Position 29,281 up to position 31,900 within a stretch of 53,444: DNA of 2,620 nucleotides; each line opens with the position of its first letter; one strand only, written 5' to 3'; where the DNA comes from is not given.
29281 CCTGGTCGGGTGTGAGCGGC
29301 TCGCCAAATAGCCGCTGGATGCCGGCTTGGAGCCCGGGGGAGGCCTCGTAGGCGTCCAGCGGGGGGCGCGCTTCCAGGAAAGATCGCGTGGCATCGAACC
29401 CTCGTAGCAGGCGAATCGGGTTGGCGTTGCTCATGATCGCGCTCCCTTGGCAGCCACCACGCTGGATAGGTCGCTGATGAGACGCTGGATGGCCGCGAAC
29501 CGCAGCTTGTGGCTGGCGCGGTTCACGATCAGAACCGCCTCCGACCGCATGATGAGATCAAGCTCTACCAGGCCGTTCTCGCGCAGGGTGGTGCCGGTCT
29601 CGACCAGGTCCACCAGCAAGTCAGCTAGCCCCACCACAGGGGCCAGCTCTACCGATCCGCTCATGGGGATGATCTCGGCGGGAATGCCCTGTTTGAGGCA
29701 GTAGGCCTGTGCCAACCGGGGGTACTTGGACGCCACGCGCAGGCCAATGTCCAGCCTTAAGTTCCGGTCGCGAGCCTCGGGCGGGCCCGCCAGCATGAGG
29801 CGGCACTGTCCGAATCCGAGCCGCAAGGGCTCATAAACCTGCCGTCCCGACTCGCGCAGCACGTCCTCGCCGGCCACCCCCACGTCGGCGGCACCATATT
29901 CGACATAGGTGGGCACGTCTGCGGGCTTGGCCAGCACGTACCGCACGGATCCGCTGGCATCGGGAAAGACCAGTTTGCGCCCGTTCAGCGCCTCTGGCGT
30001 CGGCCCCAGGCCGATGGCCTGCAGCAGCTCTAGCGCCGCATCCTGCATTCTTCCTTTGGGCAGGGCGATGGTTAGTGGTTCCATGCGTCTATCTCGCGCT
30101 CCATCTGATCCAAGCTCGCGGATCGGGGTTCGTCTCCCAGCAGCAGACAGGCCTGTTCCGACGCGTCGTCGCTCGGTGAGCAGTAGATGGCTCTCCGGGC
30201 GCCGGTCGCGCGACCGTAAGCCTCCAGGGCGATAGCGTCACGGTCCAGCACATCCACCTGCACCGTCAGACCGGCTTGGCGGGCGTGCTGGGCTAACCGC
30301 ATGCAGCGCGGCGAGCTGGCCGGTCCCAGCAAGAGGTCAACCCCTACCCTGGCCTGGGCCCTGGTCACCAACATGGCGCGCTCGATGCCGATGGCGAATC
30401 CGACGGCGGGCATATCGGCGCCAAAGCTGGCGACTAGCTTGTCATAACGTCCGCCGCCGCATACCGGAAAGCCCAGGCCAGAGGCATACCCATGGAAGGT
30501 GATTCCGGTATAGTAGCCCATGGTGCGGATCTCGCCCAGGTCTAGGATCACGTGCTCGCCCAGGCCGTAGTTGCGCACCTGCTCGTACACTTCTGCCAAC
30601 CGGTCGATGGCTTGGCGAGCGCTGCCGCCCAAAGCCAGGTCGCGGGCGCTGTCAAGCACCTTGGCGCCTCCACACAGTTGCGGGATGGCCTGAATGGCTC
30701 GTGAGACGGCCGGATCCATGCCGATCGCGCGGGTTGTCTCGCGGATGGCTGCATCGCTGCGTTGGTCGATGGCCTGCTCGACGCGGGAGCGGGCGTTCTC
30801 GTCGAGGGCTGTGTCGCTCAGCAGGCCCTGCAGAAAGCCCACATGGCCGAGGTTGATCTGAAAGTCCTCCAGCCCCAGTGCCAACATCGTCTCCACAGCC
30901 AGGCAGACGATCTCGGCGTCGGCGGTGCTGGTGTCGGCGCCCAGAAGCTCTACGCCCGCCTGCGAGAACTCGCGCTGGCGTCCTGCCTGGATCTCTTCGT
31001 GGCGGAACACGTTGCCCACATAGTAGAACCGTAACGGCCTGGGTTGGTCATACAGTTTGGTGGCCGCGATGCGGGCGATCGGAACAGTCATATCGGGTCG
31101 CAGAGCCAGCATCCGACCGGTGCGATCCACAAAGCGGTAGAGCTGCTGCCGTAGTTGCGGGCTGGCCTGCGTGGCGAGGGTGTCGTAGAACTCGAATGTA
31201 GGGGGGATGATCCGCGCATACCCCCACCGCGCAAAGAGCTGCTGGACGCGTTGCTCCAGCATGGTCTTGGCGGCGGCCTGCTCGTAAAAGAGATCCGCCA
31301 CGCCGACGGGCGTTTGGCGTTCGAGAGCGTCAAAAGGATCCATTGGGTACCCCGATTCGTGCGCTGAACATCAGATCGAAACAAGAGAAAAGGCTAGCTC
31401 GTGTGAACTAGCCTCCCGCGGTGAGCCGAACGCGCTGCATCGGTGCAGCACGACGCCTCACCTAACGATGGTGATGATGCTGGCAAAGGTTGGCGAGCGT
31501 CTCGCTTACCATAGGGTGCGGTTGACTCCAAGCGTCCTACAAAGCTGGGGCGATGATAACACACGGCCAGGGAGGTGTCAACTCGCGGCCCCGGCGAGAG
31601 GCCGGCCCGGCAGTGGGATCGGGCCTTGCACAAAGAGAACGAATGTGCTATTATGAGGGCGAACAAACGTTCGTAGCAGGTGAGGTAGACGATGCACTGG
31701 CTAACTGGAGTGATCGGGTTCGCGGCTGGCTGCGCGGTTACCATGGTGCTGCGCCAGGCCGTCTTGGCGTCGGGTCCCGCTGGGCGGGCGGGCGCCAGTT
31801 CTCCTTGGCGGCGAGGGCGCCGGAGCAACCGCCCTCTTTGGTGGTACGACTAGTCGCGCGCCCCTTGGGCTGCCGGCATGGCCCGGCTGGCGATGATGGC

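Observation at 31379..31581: Ribosome-mediated attenuator candidate: leader peptide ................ ahead of hisZGDCBHAFIE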

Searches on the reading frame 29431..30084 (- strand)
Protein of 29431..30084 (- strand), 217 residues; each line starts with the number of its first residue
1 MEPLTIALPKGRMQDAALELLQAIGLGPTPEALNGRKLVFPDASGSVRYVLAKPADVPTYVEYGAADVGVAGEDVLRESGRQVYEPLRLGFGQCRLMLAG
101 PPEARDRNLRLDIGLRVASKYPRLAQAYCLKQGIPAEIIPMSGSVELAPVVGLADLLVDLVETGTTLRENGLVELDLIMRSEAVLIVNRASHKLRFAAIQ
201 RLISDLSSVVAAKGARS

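Call 7: search_protein_families(library=ncbifam, proteins=[window:29431-30084:-])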
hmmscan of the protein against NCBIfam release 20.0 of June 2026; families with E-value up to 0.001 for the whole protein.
window:29431-30084:- (217 aa): 1 family
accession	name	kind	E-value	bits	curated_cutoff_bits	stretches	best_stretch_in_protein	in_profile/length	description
TIGR00070.1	hisG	equivalog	1.5e-59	200.9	75.75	1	4-187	1-183/183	ATP phosphoribosyltransferase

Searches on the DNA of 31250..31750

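Call 4: search_rna_families(source=window, start=31250, end=31750, threshold=evalue, max_evalue=10, show_alignments=3)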
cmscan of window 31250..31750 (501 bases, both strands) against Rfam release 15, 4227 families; matches with E-value up to 10: 1.
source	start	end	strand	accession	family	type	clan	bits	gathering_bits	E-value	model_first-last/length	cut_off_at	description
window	31432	31498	+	RF01543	TB11Cs5H2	Gene; snRNA; snoRNA; HACA-box;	-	13.1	47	7.3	1-68/68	no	Trypanosomatid snoRNA TB11Cs5H2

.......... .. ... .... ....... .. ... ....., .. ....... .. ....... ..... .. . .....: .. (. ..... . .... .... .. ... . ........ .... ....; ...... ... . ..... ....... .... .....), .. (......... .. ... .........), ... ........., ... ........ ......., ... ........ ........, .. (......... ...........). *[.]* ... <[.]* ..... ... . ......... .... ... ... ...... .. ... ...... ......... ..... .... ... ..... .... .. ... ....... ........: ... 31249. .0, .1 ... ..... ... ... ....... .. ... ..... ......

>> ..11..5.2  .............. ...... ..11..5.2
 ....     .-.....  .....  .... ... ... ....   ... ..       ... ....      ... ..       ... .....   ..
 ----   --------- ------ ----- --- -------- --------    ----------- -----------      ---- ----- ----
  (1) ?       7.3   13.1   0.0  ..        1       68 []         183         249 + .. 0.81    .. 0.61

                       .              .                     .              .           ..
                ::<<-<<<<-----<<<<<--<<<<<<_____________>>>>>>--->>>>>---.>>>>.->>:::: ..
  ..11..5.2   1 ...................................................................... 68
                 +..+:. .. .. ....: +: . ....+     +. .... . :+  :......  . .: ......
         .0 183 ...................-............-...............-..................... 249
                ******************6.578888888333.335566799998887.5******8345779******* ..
